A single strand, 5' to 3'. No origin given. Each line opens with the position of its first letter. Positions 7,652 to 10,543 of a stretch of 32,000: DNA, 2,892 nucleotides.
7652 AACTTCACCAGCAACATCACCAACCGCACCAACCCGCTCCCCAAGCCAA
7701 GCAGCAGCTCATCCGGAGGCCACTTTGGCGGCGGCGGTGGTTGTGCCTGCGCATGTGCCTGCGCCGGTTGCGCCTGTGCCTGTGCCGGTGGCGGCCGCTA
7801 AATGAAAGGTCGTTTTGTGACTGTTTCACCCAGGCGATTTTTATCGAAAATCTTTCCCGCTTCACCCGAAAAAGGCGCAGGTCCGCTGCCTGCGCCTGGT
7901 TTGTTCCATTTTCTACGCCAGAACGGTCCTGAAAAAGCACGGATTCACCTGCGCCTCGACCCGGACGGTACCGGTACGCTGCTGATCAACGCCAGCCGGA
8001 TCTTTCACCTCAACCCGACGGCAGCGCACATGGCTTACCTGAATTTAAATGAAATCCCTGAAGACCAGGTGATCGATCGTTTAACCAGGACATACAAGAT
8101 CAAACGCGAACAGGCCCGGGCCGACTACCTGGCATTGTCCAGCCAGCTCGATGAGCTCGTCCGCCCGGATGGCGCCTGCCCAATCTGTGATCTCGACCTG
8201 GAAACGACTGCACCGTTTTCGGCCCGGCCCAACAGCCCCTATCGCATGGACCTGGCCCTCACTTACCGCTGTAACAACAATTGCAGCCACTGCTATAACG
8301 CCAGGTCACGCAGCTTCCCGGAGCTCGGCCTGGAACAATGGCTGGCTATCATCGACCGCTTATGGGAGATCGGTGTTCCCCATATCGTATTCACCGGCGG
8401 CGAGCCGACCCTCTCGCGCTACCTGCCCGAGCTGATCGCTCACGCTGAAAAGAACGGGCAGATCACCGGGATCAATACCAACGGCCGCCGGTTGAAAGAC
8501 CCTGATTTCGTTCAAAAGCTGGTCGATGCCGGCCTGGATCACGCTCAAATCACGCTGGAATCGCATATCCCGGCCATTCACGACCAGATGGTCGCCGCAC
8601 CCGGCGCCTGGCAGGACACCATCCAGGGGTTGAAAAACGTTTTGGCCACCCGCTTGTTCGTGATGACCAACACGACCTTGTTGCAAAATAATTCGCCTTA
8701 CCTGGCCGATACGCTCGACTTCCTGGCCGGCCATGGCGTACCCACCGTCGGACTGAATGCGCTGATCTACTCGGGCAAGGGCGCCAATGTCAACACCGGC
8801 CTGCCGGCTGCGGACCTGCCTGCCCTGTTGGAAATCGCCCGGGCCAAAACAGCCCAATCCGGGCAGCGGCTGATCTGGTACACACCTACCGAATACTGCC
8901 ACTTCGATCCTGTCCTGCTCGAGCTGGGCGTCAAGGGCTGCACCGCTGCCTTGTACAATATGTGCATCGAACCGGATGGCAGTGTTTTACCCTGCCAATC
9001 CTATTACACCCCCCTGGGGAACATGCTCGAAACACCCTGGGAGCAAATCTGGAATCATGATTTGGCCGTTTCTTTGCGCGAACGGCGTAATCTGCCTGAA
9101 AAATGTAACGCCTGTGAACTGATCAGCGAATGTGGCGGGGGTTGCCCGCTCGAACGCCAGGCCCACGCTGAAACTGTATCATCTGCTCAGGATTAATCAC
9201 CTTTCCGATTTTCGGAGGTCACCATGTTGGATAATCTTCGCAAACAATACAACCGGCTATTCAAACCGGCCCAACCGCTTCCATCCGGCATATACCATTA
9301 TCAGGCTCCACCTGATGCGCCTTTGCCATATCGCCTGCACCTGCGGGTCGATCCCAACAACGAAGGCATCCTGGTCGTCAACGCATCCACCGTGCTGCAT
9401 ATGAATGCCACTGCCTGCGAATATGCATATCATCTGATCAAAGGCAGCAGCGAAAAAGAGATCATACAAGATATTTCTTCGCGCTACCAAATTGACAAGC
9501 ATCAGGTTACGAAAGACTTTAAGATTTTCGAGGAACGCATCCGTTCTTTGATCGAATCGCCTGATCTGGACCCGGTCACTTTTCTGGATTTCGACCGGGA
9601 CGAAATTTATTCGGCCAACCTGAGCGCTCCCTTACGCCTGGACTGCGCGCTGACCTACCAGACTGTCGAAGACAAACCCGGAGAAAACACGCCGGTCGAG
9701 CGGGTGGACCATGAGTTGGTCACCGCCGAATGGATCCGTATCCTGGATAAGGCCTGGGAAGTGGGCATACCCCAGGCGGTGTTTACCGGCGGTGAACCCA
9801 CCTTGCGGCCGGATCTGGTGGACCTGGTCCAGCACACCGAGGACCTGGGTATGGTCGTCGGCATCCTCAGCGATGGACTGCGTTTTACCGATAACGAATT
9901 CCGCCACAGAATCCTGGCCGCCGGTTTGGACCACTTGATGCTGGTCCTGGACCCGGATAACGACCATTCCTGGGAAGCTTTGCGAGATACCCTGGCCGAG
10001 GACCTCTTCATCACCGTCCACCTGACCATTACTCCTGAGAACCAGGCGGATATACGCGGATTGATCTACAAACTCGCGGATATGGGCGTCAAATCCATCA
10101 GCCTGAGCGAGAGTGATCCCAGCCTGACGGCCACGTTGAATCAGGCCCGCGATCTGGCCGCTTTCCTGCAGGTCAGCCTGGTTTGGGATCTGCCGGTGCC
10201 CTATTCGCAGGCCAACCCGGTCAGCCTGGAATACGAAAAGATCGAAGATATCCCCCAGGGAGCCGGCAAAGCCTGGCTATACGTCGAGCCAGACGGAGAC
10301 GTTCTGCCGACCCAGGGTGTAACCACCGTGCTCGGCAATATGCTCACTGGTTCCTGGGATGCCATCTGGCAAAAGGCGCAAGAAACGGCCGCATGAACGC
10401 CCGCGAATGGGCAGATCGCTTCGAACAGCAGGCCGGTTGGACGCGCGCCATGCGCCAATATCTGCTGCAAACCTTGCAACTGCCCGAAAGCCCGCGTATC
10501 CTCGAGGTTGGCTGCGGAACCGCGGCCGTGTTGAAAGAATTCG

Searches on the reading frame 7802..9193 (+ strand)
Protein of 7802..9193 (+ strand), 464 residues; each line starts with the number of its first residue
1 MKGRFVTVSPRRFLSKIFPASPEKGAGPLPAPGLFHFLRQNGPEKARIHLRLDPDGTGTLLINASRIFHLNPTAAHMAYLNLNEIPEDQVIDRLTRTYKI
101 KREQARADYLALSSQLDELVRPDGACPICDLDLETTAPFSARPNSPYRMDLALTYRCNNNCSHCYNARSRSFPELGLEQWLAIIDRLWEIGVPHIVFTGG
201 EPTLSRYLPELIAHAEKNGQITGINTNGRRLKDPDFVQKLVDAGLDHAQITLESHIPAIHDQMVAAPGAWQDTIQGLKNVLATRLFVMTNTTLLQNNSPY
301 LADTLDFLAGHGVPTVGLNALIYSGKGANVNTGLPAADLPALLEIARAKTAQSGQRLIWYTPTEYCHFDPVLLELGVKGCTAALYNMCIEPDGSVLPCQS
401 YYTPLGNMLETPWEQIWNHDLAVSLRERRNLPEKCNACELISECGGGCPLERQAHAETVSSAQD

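Call 3: search_protein_families(library=pfam, proteins=[window:7802-9193:+], max_evalue=0.01)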
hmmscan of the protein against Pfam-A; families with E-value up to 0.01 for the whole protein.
window:7802-9193:+ (464 aa): 4 families
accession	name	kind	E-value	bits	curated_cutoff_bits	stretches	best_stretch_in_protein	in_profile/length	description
PF04055.27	Radical_SAM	-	7.6e-24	85.2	29.5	1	153-307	3-165/166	Radical SAM superfamily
PF13186.11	SPASM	-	1.1e-10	42.1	21.5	1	380-439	1-67/67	Iron-sulfur cluster-binding domain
PF05402.18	PqqD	-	1.1e-05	26.1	23.4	1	56-118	9-63/67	Coenzyme PQQ synthesis protein D (PqqD)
PF13353.11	Fer4_12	-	0.0026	18.5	22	1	156-218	14-80/137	4Fe-4S single cluster domain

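Call 4: search_protein_families(library=ncbifam, proteins=[window:7802-9193:+], max_evalue=0.01)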
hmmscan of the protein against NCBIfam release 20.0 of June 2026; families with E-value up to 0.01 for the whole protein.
window:7802-9193:+ (464 aa): 64 families (the best 25 are shown)
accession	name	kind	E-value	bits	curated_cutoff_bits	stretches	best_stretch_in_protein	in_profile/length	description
TIGR04055.1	rSAM_NirJ2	equivalog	3.5e-35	122.1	500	1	154-448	7-303/326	putative heme d1 biosynthesis radical SAM protein NirJ2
TIGR04546.1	rSAM_ahbC_deAc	equivalog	3.9e-30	104.9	650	2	153-330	45-222/390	12,18-didecarboxysiroheme deacetylase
TIGR02109.1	PQQ_syn_pqqE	equivalog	4.9e-30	104.7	381.35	1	144-449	4-313/358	pyrroloquinoline quinone biosynthesis protein PqqE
TIGR04545.1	rSAM_ahbD_hemeb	equivalog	5.9e-30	104.8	500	2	153-344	6-199/339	heme b synthase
TIGR04347.1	pseudo_SAM_Halo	equivalog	1.2e-29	103.8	525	2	153-330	44-221/390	TIGR04347 family pseudo-SAM/SPASM protein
TIGR04051.1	rSAM_NirJ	equivalog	1.1e-28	100.3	515.45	1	153-329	8-184/354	heme d1 biosynthesis radical SAM protein NirJ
TIGR04054.1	rSAM_NirJ1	equivalog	2.1e-28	99.1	650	1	153-330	42-219/387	putative heme d1 biosynthesis radical SAM protein NirJ1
TIGR04303.1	GeoRSP_rSAM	equivalog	1e-25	91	400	1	145-450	3-308/325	GeoRSP system radical SAM/SPASM protein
TIGR04053.2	TIGR04053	equivalog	4.5e-25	88.7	395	2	153-331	14-196/366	TIGR04053 family radical SAM/SPASM domain-containing protein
TIGR04250.1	SCM_rSAM_ScmE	equivalog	2.9e-23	82.4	400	2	145-325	1-183/358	SynChlorMet cassette radical SAM/SPASM protein ScmE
NF038332.1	rSAM_rare_HxsC4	exception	4.4e-23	82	500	1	148-326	15-199/335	radical SAM protein HxsC4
TIGR03977.1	rSAM_pair_HxsC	equivalog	4.1e-22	78.4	267.9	1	151-309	29-191/292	His-Xaa-Ser system radical SAM maturase HxsC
TIGR03962.1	mycofact_rSAM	equivalog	1.8e-21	76.7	265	1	145-448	10-313/339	mycofactocin radical SAM maturase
NF050035.1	rSAM_WgK_link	exception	4.4e-21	75.3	650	1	145-306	7-169/367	radical SAM/SPASM peptide maturase WgkB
TIGR04403.1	rSAM_skfB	equivalog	4.6e-20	71.8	300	1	50-423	13-373/402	sporulation killing factor system radical SAM maturase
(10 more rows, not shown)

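Call 16: search_solved_structures(query=window:7802-9193:+, max_evalue=0.001, show_alignments=1)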
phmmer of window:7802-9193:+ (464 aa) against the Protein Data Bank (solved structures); distinct sequences matched with E-value up to 0.001: 10.
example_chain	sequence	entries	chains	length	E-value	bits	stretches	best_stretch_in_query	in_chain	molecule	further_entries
6efn_A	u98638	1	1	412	2.4e-20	76.1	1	51-419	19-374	Sporulation killing factor maturation protein SkfB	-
7vob_C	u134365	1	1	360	4e-14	55.6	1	151-289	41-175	Cytosylglucuronate decarboxylase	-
7voc_C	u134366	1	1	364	4.1e-14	55.5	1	151-289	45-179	Cytosylglucuronate decarboxylase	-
6c8v_A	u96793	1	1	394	3.3e-13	52.5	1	148-452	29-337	Coenzyme PQQ synthesis protein E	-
7tol_A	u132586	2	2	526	1.7e-08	37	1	150-249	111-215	glycerol dibiphytanyl glycerol tetraether - macrocyclic archaeol synthase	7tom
8wm2_A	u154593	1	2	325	2.9e-07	32.9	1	148-255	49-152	Fe-S radical SAM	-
5v1q_A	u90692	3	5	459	2.9e-06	29.6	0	378-450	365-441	Radical SAM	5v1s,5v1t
2fb2_A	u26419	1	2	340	3.4e-06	29.4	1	149-254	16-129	Molybdenum cofactor biosynthesis protein A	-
1tv7_A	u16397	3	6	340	3.6e-06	29.3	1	149-254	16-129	Molybdenum cofactor biosynthesis protein A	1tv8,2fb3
5wgg_A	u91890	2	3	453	0.00095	21.3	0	150-451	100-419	Radical SAM domain protein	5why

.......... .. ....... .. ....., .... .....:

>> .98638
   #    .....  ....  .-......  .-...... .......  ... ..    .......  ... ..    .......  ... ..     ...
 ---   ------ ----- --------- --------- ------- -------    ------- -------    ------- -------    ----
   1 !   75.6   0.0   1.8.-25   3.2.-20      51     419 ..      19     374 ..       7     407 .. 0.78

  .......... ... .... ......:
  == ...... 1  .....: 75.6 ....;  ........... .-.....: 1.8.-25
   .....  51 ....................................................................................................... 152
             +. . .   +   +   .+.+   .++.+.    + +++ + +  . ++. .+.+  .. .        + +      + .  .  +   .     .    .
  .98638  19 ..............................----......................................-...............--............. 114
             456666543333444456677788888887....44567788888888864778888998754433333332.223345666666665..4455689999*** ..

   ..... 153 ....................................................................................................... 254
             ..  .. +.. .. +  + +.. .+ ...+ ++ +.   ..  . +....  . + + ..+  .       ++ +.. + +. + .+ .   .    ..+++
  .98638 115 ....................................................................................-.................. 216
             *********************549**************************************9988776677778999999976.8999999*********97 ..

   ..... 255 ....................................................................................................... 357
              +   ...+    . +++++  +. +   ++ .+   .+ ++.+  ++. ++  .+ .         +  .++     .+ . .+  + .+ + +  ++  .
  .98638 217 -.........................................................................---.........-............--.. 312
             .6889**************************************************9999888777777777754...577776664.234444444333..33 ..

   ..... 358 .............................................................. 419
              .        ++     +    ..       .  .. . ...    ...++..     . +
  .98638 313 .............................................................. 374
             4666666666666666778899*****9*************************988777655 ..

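Call 38: find_homologous_proteins(query=window:7802-9193:+, max_evalue=1e-10)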
Query window:7802-9193:+ (464 aa): 7052 proteins with E <= 1e-10 among 8000 candidates; the best 120 are listed.
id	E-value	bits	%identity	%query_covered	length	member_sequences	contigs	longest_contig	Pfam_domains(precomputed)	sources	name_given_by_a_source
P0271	0.0e+0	1088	100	100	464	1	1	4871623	PF13186.12,PF04055.28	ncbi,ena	-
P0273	1.8e-222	757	70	97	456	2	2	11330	PF13186.12,PF04055.28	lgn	-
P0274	4.2e-220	750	71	95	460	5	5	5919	PF13186.12,PF04055.28,PF05402.19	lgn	-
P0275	1.2e-219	748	71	92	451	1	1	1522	PF13186.12,PF04055.28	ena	-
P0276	1.7e-219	748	71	92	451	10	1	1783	PF13186.12,PF04055.28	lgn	-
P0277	5.7e-217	739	69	97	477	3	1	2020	PF13186.12,PF04055.28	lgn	-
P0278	6.5e-217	739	68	97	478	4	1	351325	PF13186.12,PF04055.28,PF13353.12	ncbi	ncbi:MAG: radical SAM protein [Bellilinea sp.]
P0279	8.5e-217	739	72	91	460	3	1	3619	PF13186.12,PF04055.28,PF05402.19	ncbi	-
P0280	2.9e-215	734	69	94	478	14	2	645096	PF13186.12,PF04055.28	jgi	jgi:radical SAM protein with 4Fe4S-binding SPASM domain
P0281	2.9e-215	734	68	97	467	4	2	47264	PF13186.12,PF04055.28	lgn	-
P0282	5.7e-214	729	69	93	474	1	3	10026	PF13186.12,PF04055.28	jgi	jgi:radical SAM protein with 4Fe4S-binding SPASM domain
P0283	1.5e-213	728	71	91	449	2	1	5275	PF13186.12,PF04055.28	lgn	-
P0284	1.6e-213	728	71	92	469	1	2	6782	PF13186.12,PF04055.28,PF05402.19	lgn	-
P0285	2.1e-213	728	69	93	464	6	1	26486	PF13186.12,PF04055.28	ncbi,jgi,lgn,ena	ncbi:MAG TPA: radical SAM protein [Anaerolineaceae bacterium]|jgi:radical SAM protein with 4Fe4S-bin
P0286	5.0e-213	726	71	93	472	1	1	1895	PF13186.12,PF04055.28,PF05402.19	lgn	-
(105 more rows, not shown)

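Call 68: find_related_loci(query=A4, collection=metagenome_contigs, flank=6000)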
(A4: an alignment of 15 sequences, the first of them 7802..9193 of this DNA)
Query A4 (464 aa) in metagenome_contigs; peptide patterns used: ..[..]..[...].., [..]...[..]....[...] (x = any residue, [..] = any of these).
600 stretches matched a pattern (row limit reached: there are more); 592 encode a relative of the query (tblastn E <= 1e-3); the best 80 are kept; 80 distinct loci.
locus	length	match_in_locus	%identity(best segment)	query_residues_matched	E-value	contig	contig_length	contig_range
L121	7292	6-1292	70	24-452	0e+0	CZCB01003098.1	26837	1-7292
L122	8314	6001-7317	66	12-450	0e+0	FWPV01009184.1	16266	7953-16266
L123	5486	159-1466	67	11-451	0e+0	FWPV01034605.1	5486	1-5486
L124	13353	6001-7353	67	2-452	0e+0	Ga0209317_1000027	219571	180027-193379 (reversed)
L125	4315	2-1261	68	31-450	0e+0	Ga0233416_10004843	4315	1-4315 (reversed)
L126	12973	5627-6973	65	6-454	0e+0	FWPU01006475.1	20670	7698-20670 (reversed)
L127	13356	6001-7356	64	6-457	0e+0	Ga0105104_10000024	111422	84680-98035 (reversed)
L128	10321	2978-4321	65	2-450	0e+0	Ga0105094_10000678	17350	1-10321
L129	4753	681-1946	68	30-451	0e+0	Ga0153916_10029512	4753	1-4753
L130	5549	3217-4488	68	31-454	0e+0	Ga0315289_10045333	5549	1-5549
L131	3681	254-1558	66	32-462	0e+0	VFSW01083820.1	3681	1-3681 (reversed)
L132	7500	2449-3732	65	23-450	0e+0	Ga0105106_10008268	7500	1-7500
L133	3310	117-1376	67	32-451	0e+0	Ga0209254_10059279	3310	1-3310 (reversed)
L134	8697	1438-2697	67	31-450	0e+0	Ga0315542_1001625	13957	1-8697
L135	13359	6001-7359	64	3-460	0e+0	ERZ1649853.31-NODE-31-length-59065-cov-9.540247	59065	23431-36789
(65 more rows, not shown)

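Call 71: search_protein_families(library=padloc, proteins=[window:7802-9193:+], max_evalue=0.001)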
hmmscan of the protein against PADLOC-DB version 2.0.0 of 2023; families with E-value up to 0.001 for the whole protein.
window:7802-9193:+ (464 aa): 3 families
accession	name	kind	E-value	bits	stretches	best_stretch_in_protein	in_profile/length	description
PDLC02903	pVip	-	2.6e-14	51.3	1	152-262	5-110/257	Viperins not associated with kinases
PDLC02904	pVip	-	3.4e-13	47.7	1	152-296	8-152/262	Viperins associated with kinases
PDLC02905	pVip-kinase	-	7.1e-09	33.4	1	153-252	188-291/474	Viperin-kinase fusion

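Call 81: search_solved_structures(query=A4, max_evalue=0.001)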
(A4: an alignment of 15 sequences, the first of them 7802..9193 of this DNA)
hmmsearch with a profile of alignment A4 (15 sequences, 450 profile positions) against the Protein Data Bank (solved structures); distinct sequences matched with E-value up to 0.001: 29.
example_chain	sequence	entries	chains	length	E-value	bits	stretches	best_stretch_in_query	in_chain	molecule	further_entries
6efn_A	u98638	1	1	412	2.4e-30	108.9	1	124-400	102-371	Sporulation killing factor maturation protein SkfB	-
6c8v_A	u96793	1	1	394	1.3e-27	99.9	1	130-433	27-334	Coenzyme PQQ synthesis protein E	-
7vob_C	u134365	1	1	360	5.7e-22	81.3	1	140-304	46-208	Cytosylglucuronate decarboxylase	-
7voc_C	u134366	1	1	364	5.9e-22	81.3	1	140-304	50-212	Cytosylglucuronate decarboxylase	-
5v1q_A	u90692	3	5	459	2.1e-20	76.1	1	127-440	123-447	Radical SAM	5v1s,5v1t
7tol_A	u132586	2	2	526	4.4e-19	71.8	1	134-237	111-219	glycerol dibiphytanyl glycerol tetraether - macrocyclic archaeol synthase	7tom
2fb2_A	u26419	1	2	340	3.3e-14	55.7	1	123-299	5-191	Molybdenum cofactor biosynthesis protein A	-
1tv7_A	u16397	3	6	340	5.5e-14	55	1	124-299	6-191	Molybdenum cofactor biosynthesis protein A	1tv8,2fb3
8wm2_A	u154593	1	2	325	3.9e-13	52.2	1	135-238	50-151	Fe-S radical SAM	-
5wgg_A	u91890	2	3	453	2.9e-12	49.3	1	134-435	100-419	Radical SAM domain protein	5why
4k37_A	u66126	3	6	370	6.3e-10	41.6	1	368-439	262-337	Anaerobic sulfatase-maturating enzyme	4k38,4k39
4k36_A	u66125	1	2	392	7.8e-10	41.3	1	368-439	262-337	Anaerobic sulfatase-maturating enzyme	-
9dfu_A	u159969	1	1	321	7e-09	38.2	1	122-308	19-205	Radical SAM core domain-containing protein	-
9dfn_A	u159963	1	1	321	9.5e-09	37.7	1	122-308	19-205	Radical SAM core domain-containing protein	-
5vsl_A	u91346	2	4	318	2.8e-08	36.1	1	121-302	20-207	Radical S-adenosyl methionine domain-containing protein 2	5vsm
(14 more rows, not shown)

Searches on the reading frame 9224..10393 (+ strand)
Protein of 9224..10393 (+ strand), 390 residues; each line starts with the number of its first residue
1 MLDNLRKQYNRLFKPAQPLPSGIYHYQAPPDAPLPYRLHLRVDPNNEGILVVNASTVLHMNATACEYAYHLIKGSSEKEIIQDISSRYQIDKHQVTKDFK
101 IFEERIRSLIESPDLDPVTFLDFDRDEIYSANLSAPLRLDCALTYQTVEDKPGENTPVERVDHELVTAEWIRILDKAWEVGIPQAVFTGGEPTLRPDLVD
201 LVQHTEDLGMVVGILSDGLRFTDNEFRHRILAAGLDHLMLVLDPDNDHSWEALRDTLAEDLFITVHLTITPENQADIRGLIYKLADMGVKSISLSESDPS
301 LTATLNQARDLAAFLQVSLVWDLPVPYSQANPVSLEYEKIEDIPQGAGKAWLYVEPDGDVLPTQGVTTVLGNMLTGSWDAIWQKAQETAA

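Call 3: search_protein_families(library=pfam, proteins=[window:9224-10393:+], max_evalue=0.01)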
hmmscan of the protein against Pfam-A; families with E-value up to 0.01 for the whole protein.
window:9224-10393:+ (390 aa): 2 families
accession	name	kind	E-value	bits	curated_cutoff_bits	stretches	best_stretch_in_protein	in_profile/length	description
PF04055.27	Radical_SAM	-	8.3e-08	33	29.5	1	159-247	22-114/166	Radical SAM superfamily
PF05402.18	PqqD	-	0.0017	19.1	23.4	0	52-102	5-57/67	Coenzyme PQQ synthesis protein D (PqqD)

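Call 4: search_protein_families(library=ncbifam, proteins=[window:9224-10393:+], max_evalue=0.01)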
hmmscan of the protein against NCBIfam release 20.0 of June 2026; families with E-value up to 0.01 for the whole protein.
window:9224-10393:+ (390 aa): 33 families (the best 25 are shown)
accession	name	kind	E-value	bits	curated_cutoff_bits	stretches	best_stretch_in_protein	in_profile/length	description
TIGR02109.1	PQQ_syn_pqqE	equivalog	2.2e-19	69.6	381.35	1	133-247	3-118/358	pyrroloquinoline quinone biosynthesis protein PqqE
TIGR04347.1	pseudo_SAM_Halo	equivalog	2e-11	43.8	525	1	158-291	61-206/390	TIGR04347 family pseudo-SAM/SPASM protein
TIGR04055.1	rSAM_NirJ2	equivalog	2.1e-10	40.6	500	1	160-255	24-118/326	putative heme d1 biosynthesis radical SAM protein NirJ2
TIGR04545.1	rSAM_ahbD_hemeb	equivalog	3.4e-10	39.9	500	1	159-255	24-119/339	heme b synthase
NF045574.1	sacti_mat_StsB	exception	1.4e-09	37.3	625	1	163-230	123-190/466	StsB family radical SAM/SPASM domain sactipeptide maturase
TIGR04051.1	rSAM_NirJ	equivalog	1.7e-09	37.1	515.45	1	162-295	29-174/354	heme d1 biosynthesis radical SAM protein NirJ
TIGR02668.1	moaA_archaeal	equivalog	2e-09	36.9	325.25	1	160-253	35-127/303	GTP 3',8-cyclase MoaA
TIGR04053.2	TIGR04053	equivalog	2.7e-09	36.7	395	1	159-256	32-131/366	TIGR04053 family radical SAM/SPASM domain-containing protein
NF045646.2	rSAM_Se_TrsS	equivalog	6.5e-09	34.8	490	1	170-256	124-209/441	radical SAM (seleno)protein TrsS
NF001199.0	PRK00164.2-1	equivalog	6.6e-08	32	231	1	162-254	39-130/308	GTP 3',8-cyclase MoaA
TIGR04466.1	rSAM_BlsE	equivalog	2.3e-07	30.6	400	1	166-252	32-116/327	cytosylglucuronate decarboxylase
TIGR04546.1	rSAM_ahbC_deAc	equivalog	2.4e-07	29.9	650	1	159-244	63-147/390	12,18-didecarboxysiroheme deacetylase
TIGR04054.1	rSAM_NirJ1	equivalog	4.7e-07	28.8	650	1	159-243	60-143/387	putative heme d1 biosynthesis radical SAM protein NirJ1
TIGR04133.1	rSAM_w_lipo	hypoth_equivalog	5.3e-07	28.9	425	1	140-250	29-142/350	TIGR04133 family radical SAM/SPASM protein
TIGR02666.1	moaA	equivalog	7.5e-07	28.4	284.05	1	162-244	40-124/336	GTP 3',8-cyclase MoaA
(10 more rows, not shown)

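Call 71: search_protein_families(library=padloc, proteins=[window:9224-10393:+], max_evalue=0.001)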
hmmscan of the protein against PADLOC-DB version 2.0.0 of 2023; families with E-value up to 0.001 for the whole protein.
window:9224-10393:+ (390 aa): 3 families
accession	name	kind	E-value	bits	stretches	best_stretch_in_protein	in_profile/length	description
PDLC02904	pVip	-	5.8e-07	27.3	1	169-243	36-108/262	Viperins associated with kinases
PDLC02903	pVip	-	7.3e-07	26.9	1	168-243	32-101/257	Viperins not associated with kinases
PDLC02905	pVip-kinase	-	2e-05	22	1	134-243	189-292/474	Viperin-kinase fusion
